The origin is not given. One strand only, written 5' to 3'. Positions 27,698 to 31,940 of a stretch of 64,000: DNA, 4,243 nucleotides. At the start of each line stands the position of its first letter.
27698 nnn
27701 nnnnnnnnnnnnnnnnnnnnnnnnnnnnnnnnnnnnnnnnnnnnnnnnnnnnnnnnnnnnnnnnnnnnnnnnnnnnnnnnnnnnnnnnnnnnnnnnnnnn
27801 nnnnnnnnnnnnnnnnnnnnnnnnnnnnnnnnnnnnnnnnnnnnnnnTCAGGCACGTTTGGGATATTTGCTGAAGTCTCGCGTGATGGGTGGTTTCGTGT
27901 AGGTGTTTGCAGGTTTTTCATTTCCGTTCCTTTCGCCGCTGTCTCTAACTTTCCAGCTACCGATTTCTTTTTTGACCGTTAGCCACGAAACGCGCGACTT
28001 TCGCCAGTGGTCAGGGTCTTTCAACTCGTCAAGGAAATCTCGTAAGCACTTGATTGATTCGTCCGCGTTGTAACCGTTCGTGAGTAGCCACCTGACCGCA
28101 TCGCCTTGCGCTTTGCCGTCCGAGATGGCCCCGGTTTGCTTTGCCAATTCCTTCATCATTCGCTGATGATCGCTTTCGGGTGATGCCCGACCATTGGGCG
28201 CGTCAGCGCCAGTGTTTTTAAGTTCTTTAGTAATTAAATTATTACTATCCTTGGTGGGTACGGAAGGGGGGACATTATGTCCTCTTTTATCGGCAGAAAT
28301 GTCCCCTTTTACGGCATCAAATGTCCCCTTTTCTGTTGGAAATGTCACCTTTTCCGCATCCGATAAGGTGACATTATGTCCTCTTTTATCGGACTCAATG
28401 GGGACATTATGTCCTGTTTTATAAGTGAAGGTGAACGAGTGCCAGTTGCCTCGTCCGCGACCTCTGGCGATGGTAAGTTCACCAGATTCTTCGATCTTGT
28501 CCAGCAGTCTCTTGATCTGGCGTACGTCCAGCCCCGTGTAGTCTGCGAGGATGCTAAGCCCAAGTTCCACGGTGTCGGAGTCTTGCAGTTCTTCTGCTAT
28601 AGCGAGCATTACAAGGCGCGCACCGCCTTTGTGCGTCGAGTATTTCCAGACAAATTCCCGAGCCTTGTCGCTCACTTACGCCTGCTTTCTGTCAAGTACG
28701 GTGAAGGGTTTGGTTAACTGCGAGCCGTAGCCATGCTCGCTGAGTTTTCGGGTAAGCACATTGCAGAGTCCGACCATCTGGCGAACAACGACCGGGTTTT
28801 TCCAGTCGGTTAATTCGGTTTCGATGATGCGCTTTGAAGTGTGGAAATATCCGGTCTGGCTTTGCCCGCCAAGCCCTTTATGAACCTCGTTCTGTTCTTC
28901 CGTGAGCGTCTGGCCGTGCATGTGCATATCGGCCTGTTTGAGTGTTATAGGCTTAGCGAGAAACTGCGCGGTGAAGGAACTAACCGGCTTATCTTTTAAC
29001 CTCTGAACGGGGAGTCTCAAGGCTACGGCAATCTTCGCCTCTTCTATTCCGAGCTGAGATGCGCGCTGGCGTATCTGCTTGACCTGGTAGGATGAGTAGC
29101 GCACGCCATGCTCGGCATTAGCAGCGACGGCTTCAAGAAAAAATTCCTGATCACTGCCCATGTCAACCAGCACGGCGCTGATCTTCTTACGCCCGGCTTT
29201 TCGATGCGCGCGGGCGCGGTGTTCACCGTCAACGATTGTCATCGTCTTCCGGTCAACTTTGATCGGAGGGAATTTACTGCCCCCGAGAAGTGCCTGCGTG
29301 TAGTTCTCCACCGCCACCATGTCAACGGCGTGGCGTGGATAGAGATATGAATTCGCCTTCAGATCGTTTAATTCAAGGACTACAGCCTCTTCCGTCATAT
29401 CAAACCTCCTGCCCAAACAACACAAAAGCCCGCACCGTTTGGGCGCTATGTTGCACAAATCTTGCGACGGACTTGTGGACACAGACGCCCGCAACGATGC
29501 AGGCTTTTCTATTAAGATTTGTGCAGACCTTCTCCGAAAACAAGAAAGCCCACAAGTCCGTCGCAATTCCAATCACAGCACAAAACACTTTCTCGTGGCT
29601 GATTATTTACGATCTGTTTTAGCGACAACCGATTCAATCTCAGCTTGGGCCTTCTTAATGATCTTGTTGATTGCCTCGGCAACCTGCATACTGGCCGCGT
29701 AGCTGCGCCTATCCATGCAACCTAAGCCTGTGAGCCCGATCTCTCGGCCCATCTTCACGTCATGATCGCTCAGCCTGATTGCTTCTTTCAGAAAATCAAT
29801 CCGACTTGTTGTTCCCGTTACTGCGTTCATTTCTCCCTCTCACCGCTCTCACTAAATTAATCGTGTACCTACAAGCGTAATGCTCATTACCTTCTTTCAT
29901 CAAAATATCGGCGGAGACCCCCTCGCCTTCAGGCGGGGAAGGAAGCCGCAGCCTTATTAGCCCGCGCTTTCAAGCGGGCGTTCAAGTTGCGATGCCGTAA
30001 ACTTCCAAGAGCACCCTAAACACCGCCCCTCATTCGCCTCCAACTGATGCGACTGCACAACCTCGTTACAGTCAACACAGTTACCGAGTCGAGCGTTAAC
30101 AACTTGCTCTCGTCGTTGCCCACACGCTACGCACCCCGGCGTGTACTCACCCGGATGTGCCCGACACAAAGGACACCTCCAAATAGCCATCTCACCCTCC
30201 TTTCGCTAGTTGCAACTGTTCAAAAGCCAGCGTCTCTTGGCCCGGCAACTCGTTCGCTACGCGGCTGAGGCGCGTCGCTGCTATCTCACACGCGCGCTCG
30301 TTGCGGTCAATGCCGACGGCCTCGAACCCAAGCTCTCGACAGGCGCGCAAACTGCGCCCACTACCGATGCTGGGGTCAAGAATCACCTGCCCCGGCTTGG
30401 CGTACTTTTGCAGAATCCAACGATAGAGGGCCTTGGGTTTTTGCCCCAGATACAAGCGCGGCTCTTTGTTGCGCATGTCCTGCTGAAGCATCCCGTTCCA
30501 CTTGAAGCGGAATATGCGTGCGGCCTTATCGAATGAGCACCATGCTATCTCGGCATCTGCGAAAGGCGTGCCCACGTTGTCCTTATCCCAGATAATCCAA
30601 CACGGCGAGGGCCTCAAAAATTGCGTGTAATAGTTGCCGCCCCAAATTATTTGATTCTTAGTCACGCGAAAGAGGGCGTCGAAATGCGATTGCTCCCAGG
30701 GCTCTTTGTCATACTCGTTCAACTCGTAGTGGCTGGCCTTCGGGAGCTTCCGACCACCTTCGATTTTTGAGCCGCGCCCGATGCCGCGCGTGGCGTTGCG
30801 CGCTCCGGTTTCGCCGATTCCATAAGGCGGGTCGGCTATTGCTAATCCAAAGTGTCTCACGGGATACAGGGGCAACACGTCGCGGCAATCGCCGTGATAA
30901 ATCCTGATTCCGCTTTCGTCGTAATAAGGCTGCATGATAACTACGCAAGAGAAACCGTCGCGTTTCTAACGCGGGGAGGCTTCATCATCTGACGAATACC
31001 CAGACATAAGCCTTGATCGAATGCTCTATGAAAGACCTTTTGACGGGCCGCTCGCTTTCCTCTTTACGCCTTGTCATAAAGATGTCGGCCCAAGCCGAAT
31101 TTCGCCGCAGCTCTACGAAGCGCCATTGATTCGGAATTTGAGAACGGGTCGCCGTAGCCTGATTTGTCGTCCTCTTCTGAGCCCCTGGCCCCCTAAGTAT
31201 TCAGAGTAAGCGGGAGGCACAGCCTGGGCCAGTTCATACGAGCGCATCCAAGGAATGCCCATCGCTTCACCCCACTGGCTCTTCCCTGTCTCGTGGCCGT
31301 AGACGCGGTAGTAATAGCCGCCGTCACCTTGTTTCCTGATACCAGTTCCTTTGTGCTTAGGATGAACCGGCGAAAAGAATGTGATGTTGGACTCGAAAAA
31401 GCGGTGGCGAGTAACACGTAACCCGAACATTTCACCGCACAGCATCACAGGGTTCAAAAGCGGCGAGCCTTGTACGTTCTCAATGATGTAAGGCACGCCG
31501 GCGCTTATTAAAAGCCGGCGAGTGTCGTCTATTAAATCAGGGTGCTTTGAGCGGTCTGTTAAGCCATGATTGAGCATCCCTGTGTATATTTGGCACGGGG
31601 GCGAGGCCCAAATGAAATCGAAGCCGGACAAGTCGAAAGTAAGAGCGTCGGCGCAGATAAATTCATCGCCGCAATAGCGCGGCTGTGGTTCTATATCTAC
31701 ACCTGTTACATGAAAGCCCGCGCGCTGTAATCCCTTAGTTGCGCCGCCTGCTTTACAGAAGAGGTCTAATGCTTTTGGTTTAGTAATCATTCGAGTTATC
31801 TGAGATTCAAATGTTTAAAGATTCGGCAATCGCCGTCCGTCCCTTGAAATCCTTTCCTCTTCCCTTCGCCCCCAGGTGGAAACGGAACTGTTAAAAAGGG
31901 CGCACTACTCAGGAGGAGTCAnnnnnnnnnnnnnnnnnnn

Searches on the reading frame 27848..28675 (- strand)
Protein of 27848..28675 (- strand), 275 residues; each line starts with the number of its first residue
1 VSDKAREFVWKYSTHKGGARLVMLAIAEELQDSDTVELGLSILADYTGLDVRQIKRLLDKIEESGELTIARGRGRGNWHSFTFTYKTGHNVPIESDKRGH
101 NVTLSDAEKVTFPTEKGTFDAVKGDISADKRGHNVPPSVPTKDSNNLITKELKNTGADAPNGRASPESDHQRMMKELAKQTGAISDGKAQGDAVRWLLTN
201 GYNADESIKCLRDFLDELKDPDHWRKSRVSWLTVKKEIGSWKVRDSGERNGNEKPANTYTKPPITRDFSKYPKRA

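Call 22: search_protein_families(library=phrogs, proteins=[window:27848-28675:-], max_evalue=0.001)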
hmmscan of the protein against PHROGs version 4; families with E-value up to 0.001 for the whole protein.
window:27848-28675:- (275 aa): 3 families
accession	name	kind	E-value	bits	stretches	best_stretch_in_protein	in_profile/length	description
phrog_6643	-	DNA, RNA and nucleotide metabolism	6.5e-08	33.4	1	1-147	1-146/313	replication initiation protein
phrog_391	-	DNA, RNA and nucleotide metabolism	4.3e-06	27.6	1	1-127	1-131/298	replication initiation O-like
phrog_270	-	DNA, RNA and nucleotide metabolism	6.9e-06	26.7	1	9-150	39-177/383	replication initiation protein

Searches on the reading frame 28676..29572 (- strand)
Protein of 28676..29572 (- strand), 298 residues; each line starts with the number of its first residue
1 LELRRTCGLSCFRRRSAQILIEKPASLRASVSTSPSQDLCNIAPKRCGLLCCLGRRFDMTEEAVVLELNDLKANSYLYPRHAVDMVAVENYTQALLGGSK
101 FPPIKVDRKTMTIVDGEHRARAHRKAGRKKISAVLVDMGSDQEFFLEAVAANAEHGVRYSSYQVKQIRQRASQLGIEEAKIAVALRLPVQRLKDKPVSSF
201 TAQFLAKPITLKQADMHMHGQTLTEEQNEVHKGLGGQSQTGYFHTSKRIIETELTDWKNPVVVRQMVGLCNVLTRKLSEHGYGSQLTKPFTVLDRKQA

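Call 22: search_protein_families(library=phrogs, proteins=[window:28676-29572:-], max_evalue=0.001)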
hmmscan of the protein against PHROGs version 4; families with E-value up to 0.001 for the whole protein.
window:28676-29572:- (298 aa): 2 families
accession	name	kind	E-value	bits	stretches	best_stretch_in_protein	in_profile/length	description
phrog_1033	-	DNA, RNA and nucleotide metabolism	2.1e-08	35.3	1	79-191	49-168/334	ParB-like partition protein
phrog_8071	-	DNA, RNA and nucleotide metabolism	8.8e-05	22.9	1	66-142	10-83/389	ParB-like partition protein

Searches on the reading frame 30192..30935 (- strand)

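Call 22: search_protein_families(library=phrogs, proteins=[window:30192-30935:-], max_evalue=0.001)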
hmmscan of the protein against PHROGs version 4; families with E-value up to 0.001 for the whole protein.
window:30192-30935:- (247 aa): 10 families
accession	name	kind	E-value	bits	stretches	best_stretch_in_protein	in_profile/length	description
phrog_67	-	other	4e-37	129.7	1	1-234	115-354/743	DNA methyltransferase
phrog_23224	-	other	5.8e-31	108.9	1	13-215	71-284/305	DNA methyltransferase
phrog_3008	-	other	1.3e-11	45.2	1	161-229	149-217/244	DNA methyltransferase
phrog_498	-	other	2.6e-11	43.8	1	32-228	226-425/633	DNA methyltransferase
phrog_18293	-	other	4e-08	34.2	1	158-226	42-110/119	methyltransferase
phrog_6952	-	other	2.4e-06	28.5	1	165-214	117-166/181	DNA methyltransferase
phrog_23148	-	unknown function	7.5e-06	27.1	1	165-234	88-157/165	-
phrog_18146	-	other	2.8e-05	24.2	1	168-213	55-101/452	DNA methyltransferase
phrog_8769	-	other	3.1e-05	24.7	1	172-225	2-55/71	methyltransferase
phrog_23085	-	unknown function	0.00033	21.3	1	161-229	43-111/138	-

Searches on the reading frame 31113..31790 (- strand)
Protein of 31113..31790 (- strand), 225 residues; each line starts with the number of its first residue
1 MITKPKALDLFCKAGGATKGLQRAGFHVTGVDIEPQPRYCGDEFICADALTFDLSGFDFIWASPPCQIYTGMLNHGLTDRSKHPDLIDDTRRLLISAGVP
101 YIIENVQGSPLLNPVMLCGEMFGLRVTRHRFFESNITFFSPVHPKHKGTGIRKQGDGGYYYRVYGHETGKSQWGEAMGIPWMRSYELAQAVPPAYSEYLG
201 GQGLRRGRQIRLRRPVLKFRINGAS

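Call 22: search_protein_families(library=phrogs, proteins=[window:31113-31790:-], max_evalue=0.001)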
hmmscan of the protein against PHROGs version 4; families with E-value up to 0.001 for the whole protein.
window:31113-31790:- (225 aa): 3 families
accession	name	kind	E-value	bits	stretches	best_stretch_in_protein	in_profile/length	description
phrog_363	-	other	1.4e-31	110.9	1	3-210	52-221/327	DNA methyltransferase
phrog_116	-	other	6.8e-07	29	1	3-72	206-289/779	DNA methyltransferase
phrog_757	-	other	0.00028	21.1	1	3-105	13-127/247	DNA methyltransferase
